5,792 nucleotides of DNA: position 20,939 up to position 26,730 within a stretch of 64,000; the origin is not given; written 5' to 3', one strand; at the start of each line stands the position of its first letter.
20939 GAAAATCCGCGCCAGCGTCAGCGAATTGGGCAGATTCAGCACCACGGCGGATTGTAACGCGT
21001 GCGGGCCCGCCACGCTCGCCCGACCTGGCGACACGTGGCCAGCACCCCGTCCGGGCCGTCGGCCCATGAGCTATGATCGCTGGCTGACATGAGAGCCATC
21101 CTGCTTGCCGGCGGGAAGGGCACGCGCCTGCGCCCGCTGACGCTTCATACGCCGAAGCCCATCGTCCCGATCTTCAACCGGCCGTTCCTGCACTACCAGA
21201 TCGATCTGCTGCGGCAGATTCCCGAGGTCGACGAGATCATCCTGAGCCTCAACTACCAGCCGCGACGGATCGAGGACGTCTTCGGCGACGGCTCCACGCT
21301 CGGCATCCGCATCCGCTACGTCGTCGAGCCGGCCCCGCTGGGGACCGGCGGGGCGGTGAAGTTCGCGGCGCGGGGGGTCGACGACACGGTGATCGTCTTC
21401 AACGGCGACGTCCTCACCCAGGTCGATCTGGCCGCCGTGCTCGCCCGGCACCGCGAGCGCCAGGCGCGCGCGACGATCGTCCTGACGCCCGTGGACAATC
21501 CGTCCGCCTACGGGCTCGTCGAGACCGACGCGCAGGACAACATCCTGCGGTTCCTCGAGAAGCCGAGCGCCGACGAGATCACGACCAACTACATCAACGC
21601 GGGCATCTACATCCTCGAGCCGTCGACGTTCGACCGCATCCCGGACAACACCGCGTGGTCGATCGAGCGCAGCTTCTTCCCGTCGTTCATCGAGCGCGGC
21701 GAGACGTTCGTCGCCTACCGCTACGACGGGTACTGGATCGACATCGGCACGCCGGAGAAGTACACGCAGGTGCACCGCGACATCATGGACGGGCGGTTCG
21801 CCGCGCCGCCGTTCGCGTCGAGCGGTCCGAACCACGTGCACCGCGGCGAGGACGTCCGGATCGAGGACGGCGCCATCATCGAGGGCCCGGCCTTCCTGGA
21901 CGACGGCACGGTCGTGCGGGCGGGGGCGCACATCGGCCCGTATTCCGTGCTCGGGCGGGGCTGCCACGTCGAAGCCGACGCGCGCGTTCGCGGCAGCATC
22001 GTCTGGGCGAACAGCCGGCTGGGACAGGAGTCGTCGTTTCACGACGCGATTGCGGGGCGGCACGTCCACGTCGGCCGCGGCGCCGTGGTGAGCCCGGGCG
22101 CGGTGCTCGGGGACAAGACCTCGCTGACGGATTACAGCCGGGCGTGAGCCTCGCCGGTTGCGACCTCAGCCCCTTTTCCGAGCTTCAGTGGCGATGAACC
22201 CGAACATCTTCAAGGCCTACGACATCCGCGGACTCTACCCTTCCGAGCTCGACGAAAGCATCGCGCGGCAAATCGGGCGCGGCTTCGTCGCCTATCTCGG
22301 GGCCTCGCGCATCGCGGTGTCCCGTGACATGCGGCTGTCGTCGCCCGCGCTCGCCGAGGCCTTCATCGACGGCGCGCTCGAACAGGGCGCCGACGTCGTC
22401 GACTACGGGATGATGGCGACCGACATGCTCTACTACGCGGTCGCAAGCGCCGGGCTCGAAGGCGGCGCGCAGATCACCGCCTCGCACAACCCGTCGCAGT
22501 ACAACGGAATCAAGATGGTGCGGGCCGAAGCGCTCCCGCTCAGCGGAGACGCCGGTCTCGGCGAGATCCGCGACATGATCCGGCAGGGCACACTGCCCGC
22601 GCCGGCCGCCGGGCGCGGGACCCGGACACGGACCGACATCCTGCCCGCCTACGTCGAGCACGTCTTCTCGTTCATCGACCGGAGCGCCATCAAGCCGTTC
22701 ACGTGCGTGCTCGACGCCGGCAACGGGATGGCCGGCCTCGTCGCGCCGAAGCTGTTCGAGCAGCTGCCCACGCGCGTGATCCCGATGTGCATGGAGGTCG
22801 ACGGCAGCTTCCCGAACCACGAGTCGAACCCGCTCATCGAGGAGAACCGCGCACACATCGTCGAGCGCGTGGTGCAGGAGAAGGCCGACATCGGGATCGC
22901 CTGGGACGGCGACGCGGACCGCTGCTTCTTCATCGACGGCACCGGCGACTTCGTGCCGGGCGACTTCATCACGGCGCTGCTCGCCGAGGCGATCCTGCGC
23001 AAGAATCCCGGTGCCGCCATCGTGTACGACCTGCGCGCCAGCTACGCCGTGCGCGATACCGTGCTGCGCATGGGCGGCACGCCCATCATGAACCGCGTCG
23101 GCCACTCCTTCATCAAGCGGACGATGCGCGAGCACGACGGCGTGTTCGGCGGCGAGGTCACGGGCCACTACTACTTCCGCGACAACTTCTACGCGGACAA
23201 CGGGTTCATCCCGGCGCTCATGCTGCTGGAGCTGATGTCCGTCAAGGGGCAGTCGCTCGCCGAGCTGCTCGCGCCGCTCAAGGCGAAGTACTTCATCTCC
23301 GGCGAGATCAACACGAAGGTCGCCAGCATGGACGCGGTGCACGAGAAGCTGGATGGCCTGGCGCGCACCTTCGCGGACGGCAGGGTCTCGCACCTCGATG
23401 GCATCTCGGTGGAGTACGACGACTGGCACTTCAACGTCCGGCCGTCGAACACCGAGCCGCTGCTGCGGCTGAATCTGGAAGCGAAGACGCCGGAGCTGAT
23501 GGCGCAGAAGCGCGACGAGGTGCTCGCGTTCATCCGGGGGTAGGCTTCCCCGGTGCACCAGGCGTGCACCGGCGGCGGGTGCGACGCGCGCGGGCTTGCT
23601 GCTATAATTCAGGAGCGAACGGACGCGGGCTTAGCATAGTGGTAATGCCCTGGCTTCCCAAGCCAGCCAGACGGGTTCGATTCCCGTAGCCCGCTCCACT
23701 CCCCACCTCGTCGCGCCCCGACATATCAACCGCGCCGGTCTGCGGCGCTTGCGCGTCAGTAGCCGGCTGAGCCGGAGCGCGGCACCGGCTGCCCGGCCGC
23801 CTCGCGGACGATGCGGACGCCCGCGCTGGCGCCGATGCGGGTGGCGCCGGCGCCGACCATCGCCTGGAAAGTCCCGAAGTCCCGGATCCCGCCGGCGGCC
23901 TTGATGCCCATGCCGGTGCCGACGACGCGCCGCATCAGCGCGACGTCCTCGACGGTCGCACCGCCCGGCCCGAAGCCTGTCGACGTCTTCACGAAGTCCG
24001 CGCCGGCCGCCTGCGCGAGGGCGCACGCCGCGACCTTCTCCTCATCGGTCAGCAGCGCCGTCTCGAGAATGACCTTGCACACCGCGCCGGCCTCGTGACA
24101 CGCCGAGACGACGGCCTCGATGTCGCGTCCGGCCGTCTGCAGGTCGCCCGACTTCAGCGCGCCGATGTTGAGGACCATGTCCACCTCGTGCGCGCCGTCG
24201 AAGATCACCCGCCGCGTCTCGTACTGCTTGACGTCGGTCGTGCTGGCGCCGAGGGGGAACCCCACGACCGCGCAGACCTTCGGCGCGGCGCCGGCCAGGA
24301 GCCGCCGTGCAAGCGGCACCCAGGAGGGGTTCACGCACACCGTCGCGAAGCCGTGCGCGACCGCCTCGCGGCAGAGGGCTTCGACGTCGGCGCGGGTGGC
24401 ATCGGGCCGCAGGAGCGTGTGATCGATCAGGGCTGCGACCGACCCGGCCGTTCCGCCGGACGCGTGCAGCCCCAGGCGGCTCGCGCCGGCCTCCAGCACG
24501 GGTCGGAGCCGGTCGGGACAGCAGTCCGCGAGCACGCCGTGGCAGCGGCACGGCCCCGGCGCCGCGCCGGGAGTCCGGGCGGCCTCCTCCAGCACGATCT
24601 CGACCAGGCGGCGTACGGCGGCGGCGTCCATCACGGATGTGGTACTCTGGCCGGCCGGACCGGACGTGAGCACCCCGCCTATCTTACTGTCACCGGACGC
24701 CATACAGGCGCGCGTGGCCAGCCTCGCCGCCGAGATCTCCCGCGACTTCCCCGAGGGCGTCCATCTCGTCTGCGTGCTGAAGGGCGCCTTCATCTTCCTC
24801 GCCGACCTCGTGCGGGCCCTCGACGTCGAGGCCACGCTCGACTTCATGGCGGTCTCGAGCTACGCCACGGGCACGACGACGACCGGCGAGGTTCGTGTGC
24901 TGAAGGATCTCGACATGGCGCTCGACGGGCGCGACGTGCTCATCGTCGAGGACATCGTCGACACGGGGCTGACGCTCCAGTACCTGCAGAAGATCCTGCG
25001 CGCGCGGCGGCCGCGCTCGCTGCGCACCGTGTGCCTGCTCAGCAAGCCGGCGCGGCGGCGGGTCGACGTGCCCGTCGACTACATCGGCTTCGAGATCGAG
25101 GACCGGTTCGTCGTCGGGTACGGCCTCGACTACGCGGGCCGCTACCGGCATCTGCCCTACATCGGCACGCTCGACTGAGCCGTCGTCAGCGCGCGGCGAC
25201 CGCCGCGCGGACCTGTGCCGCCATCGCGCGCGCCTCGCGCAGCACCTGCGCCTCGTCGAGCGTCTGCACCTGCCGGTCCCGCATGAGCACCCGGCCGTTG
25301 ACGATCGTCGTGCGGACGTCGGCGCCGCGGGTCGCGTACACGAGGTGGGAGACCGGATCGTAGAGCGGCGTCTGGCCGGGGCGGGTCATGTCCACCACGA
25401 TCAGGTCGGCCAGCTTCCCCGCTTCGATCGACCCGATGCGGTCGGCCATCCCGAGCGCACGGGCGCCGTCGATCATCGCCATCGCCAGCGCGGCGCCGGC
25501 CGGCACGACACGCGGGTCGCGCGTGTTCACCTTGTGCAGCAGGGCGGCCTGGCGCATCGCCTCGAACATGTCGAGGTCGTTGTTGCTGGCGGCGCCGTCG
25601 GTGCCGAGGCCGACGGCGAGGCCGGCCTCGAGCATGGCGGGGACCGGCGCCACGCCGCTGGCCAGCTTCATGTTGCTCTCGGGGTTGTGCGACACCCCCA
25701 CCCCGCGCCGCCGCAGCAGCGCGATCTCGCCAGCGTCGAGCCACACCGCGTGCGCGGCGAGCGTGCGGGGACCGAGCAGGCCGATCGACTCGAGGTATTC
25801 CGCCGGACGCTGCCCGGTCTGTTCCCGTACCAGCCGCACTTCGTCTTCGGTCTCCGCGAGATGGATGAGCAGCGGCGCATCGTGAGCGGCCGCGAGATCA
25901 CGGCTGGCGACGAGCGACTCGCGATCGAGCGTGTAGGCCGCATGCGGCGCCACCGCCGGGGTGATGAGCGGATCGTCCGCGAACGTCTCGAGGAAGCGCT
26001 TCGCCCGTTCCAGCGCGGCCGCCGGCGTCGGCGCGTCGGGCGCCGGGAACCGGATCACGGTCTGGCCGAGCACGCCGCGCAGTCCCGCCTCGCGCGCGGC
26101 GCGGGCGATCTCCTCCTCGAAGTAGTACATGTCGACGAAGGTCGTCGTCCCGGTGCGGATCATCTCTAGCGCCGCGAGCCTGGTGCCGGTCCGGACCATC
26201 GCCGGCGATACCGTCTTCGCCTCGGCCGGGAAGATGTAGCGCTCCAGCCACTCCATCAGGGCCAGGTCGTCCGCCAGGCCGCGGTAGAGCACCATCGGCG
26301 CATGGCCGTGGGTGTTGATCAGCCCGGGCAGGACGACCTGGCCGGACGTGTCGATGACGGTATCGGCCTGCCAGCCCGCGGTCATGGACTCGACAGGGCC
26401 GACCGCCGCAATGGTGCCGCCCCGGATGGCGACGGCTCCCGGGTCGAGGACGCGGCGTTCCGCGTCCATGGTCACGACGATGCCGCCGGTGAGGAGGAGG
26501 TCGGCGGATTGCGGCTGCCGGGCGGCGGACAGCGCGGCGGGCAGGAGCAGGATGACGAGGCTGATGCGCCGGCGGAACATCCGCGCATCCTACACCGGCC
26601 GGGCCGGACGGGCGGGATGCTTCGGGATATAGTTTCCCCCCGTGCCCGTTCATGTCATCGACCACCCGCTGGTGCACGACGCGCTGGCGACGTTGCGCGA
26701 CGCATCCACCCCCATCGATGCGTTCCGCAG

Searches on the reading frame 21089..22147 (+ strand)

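Call 74: search_protein_families(library=pfam, proteins=[window:21089-22147:+], max_evalue=0.0001)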
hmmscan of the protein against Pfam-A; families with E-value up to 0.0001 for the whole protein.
window:21089-22147:+ (352 aa): 5 families
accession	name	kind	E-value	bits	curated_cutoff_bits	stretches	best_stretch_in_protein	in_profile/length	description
PF00483.29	NTP_transferase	-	7e-50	170.3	21.2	1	3-233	2-243/245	Nucleotidyl transferase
PF25084.1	LbH_EIF2B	-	3.6e-15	56.3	54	1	248-346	2-99/105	EIF2B subunit epsilon LbH domain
PF12804.13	NTP_transf_3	-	3e-11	44.2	27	1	3-161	1-150/160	MobA-like NTP transferase domain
PF00132.30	Hexapep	-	7.2e-09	35.4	27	0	272-301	6-35/36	Bacterial transferase hexapeptide (six repeats)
PF24894.1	Hexapep_GlmU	-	1.6e-05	25.4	23.3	0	278-334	28-83/104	GlmU-like, C-terminal hexapeptide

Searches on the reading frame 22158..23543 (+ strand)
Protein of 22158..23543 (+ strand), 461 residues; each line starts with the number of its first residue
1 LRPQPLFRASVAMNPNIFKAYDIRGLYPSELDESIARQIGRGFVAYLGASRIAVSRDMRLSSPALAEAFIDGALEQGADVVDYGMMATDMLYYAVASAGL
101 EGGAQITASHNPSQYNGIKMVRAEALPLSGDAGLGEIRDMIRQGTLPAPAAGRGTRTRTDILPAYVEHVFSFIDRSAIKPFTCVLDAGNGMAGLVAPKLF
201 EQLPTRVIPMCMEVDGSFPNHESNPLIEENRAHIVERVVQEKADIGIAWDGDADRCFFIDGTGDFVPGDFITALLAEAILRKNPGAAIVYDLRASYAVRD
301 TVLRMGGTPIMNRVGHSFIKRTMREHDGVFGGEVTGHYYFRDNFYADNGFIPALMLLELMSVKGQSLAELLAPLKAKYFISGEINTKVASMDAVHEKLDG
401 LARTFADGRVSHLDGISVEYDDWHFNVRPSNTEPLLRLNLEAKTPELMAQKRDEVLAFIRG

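Call 74: search_protein_families(library=pfam, proteins=[window:22158-23543:+], max_evalue=0.0001)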
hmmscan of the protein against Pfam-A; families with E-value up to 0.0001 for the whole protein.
window:22158-23543:+ (461 aa): 4 families
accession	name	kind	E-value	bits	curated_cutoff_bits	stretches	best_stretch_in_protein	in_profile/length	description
PF02878.22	PGM_PMM_I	-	3.2e-33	114.8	22.5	1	16-142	2-132/138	Phosphoglucomutase/phosphomannomutase, alpha/beta/alpha domain I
PF02880.22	PGM_PMM_III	-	9e-25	87.5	20.7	1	268-374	2-111/115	Phosphoglucomutase/phosphomannomutase, alpha/beta/alpha domain III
PF02879.22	PGM_PMM_II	-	1.6e-21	77.2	29.3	1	164-263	2-103/103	Phosphoglucomutase/phosphomannomutase, alpha/beta/alpha domain II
PF00408.26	PGM_PMM_IV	-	2.9e-10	40.5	23.1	1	387-456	11-66/68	Phosphoglucomutase/phosphomannomutase, C-terminal domain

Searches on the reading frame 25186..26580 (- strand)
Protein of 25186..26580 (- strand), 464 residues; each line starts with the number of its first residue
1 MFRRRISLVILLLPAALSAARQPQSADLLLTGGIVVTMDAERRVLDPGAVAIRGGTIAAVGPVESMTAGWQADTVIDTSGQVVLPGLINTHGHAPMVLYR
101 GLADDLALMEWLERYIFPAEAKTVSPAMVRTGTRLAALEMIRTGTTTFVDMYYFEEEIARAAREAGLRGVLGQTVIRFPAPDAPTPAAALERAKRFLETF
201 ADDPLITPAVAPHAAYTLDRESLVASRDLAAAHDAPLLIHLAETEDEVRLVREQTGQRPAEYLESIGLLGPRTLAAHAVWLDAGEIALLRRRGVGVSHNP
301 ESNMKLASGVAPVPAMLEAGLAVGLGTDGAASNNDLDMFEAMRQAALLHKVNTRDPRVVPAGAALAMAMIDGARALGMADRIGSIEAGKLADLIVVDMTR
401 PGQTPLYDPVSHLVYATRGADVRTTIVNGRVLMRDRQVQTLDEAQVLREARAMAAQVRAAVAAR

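Call 74: search_protein_families(library=pfam, proteins=[window:25186-26580:-], max_evalue=0.0001)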
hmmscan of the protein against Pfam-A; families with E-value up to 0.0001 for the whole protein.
window:25186-26580:- (464 aa): 3 families
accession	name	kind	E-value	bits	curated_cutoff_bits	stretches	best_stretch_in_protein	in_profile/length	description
PF01979.26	Amidohydro_1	-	1.9e-75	254.7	25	1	82-431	1-344/345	Amidohydrolase family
PF07969.17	Amidohydro_3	-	1.3e-19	71.5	29.7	1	217-432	253-471/472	Amidohydrolase family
PF22039.1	HUTI_composite_bact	-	2.4e-05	24.3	25.5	1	48-68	1-21/26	Imidazolonepropionase-like composite domain, bacteria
